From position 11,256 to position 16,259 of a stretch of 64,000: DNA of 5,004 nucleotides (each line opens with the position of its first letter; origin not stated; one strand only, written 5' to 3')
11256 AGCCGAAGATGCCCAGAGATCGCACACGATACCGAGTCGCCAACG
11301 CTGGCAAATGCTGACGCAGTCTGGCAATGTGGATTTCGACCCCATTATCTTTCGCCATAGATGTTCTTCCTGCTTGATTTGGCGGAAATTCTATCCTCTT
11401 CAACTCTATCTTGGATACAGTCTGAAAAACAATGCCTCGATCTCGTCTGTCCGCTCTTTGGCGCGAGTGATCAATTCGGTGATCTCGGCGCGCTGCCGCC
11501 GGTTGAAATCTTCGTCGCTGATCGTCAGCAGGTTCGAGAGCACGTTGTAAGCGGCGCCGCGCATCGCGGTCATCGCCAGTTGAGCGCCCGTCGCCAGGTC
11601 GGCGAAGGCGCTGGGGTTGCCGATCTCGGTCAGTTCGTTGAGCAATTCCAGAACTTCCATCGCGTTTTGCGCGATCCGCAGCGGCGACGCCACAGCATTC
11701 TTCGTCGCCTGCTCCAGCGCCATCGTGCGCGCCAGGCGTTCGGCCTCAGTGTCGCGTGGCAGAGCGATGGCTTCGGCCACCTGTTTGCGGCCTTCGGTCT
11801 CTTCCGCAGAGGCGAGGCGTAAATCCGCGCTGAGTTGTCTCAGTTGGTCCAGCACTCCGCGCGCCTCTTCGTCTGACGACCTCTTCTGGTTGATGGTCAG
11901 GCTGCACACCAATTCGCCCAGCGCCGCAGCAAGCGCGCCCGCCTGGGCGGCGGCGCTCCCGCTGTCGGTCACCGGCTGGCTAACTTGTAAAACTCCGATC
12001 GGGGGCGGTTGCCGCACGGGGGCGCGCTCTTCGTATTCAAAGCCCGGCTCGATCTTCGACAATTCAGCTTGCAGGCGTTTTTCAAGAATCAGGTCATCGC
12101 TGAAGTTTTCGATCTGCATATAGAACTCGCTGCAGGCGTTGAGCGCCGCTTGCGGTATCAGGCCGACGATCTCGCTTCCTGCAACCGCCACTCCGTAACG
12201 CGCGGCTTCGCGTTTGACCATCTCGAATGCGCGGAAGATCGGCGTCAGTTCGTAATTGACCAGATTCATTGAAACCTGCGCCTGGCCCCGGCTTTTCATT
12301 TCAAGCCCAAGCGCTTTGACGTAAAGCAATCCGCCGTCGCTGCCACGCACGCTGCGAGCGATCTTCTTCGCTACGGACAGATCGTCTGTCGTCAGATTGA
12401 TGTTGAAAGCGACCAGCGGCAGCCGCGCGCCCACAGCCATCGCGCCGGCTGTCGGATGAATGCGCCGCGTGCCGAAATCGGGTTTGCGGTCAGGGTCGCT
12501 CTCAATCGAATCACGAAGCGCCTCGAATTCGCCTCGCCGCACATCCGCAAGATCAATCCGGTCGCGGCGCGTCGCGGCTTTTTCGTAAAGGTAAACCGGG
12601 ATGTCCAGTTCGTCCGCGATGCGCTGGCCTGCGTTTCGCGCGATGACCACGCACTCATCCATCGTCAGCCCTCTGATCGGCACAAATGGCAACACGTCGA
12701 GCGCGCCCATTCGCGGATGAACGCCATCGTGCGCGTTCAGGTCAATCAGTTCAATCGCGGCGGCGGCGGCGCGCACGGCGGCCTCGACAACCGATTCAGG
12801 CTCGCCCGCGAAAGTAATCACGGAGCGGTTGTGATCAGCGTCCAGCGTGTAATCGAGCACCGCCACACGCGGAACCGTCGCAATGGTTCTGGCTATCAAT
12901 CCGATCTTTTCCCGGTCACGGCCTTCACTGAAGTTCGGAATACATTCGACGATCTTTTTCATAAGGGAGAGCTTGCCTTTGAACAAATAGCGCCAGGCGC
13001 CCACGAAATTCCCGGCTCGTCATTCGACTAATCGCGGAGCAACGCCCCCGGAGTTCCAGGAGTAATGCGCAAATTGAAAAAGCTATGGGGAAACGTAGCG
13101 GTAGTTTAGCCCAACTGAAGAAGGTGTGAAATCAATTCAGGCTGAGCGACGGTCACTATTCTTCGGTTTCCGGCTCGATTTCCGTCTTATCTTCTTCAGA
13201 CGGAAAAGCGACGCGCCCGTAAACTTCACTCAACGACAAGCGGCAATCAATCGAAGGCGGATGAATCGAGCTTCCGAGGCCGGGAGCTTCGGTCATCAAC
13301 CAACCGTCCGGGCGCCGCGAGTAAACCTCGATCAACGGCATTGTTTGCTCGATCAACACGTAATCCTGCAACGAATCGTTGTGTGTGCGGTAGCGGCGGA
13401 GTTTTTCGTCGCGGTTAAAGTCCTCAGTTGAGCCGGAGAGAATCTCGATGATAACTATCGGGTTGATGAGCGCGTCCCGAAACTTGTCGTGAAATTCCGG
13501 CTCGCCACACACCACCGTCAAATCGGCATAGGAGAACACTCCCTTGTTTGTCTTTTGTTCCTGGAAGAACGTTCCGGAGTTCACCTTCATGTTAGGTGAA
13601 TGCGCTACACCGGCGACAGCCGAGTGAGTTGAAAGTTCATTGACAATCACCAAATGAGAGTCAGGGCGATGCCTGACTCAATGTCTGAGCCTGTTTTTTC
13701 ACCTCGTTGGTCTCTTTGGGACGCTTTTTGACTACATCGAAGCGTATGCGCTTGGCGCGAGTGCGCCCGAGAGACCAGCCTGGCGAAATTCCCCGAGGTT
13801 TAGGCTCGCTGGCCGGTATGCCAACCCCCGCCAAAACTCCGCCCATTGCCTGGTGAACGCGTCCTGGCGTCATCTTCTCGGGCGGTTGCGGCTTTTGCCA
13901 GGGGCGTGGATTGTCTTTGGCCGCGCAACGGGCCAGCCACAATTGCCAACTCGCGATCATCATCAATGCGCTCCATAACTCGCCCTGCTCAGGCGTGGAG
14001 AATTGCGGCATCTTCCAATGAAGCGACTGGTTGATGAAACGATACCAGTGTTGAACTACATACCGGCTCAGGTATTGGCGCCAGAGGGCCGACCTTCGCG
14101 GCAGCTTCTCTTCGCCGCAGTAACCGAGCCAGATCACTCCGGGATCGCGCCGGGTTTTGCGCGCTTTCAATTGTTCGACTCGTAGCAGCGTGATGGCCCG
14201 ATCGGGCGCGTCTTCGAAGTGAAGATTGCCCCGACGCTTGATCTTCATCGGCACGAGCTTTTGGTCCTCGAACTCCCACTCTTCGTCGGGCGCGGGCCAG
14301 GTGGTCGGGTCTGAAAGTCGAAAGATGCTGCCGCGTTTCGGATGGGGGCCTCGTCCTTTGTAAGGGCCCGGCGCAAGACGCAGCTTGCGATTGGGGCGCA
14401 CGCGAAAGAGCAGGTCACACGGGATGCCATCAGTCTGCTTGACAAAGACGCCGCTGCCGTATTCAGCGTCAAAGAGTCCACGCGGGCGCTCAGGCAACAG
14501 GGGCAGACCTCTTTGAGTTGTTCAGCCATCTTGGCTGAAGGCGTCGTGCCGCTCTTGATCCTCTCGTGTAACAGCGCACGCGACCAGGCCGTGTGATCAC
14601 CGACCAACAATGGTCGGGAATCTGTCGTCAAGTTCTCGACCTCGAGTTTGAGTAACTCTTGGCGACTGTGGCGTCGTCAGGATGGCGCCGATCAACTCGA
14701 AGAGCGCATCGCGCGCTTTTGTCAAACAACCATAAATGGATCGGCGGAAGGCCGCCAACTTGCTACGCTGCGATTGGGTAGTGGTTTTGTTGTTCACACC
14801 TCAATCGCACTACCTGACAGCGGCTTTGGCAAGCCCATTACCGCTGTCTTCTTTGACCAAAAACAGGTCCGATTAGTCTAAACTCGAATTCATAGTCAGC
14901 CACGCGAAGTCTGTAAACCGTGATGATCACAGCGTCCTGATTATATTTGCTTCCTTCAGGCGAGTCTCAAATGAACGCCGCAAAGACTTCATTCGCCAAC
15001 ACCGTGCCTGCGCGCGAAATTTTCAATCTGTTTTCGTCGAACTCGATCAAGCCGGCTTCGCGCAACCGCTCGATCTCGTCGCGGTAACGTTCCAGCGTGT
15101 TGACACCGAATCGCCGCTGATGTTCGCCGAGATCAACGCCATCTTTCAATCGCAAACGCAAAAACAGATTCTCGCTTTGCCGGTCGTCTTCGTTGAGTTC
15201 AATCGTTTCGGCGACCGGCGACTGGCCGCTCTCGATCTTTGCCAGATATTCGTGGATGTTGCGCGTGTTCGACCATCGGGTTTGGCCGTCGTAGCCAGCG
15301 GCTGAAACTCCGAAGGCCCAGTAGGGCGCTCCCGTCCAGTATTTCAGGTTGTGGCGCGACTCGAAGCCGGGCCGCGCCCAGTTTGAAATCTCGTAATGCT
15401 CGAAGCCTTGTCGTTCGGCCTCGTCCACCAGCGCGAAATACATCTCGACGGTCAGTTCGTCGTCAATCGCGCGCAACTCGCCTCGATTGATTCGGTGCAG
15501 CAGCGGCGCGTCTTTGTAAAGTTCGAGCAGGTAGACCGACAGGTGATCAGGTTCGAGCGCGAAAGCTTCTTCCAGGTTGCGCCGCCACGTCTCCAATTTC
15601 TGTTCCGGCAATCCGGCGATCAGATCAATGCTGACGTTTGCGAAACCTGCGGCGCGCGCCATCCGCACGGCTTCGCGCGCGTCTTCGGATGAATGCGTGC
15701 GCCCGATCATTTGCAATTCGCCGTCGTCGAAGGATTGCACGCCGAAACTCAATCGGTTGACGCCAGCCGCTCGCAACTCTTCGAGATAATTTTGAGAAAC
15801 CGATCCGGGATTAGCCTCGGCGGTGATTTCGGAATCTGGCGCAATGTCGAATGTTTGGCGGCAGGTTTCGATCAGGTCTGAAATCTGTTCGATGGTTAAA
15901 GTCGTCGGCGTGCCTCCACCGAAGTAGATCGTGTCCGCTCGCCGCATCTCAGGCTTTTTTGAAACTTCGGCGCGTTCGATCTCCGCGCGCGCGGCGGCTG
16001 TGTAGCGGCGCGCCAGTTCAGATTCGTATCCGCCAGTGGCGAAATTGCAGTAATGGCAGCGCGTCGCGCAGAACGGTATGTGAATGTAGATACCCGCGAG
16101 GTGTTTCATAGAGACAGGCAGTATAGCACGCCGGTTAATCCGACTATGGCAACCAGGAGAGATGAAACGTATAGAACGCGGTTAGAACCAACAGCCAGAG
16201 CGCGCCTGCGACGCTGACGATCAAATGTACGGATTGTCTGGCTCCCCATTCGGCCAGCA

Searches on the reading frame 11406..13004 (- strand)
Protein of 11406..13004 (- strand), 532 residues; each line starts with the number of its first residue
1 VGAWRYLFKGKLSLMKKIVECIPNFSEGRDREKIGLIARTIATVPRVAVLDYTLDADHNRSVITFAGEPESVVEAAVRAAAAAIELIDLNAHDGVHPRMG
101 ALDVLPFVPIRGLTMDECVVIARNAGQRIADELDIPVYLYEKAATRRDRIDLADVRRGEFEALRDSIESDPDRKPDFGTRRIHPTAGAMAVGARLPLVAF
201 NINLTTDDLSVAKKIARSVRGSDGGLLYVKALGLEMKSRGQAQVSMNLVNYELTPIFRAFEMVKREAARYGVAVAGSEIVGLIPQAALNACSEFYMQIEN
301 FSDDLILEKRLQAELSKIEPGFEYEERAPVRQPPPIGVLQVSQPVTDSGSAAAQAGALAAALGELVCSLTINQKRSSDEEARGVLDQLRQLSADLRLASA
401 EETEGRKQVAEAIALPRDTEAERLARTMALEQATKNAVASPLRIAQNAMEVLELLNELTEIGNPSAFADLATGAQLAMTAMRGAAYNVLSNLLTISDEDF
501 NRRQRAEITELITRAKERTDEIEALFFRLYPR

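Call 58: search_protein_families(library=pfam, proteins=[window:11406-13004:-], max_evalue=0.001)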
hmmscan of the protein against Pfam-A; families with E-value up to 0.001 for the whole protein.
window:11406-13004:- (532 aa): 3 families
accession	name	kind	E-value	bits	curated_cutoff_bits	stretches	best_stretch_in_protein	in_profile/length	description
PF07837.17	FTCD_N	-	8.7e-70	234.5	27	1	18-194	1-176/176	Formiminotransferase domain, N-terminal subdomain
PF04961.17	FTCD_C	-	1.1e-38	133.3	24.5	1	340-509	10-181/182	Formiminotransferase-cyclodeaminase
PF02971.19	FTCD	-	1.5e-28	100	24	1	197-302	2-113/145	Formiminotransferase domain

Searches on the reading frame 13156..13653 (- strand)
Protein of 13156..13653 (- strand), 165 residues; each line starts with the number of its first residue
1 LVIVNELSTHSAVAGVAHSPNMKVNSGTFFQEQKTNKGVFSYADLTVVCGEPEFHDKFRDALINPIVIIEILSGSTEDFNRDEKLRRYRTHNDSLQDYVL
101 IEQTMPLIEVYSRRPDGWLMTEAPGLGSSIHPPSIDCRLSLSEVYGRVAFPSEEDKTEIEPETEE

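Call 58: search_protein_families(library=pfam, proteins=[window:13156-13653:-], max_evalue=0.001)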
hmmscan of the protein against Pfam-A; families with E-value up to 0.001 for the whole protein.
window:13156-13653:- (165 aa): 1 family
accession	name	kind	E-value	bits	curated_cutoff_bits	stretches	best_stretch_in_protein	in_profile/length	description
PF05685.18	Uma2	-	1.8e-11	44.3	27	1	41-135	70-164/172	Putative restriction endonuclease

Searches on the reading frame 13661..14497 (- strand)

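Call 58: search_protein_families(library=pfam, proteins=[window:13661-14497:-], max_evalue=0.001)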
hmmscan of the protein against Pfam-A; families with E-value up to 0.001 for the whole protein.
window:13661-14497:- (278 aa): 1 family
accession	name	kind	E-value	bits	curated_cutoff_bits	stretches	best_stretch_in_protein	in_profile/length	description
PF13546.12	DDE_5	-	3.6e-06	27.2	27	1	8-73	182-254/272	DDE superfamily endonuclease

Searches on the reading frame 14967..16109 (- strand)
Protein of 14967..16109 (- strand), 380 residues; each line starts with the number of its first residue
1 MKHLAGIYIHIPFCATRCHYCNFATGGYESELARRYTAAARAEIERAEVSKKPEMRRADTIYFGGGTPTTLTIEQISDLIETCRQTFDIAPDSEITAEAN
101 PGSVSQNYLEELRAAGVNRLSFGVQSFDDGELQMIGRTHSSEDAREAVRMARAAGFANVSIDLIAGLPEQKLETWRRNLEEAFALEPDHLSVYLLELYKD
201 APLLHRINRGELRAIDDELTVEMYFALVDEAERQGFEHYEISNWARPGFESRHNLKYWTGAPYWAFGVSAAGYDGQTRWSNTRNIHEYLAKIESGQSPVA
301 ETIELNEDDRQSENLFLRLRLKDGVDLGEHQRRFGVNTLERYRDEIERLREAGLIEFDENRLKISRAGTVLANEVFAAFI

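Call 58: search_protein_families(library=pfam, proteins=[window:14967-16109:-], max_evalue=0.001)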
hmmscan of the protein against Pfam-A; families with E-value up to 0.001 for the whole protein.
window:14967-16109:- (380 aa): 2 families
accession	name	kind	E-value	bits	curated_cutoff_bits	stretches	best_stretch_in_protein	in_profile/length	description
PF04055.27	Radical_SAM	-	4.4e-27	95.7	29.5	1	8-179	1-163/166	Radical SAM superfamily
PF06969.22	HemN_C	-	3e-13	50.1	24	1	305-370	1-66/67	HemN C-terminal domain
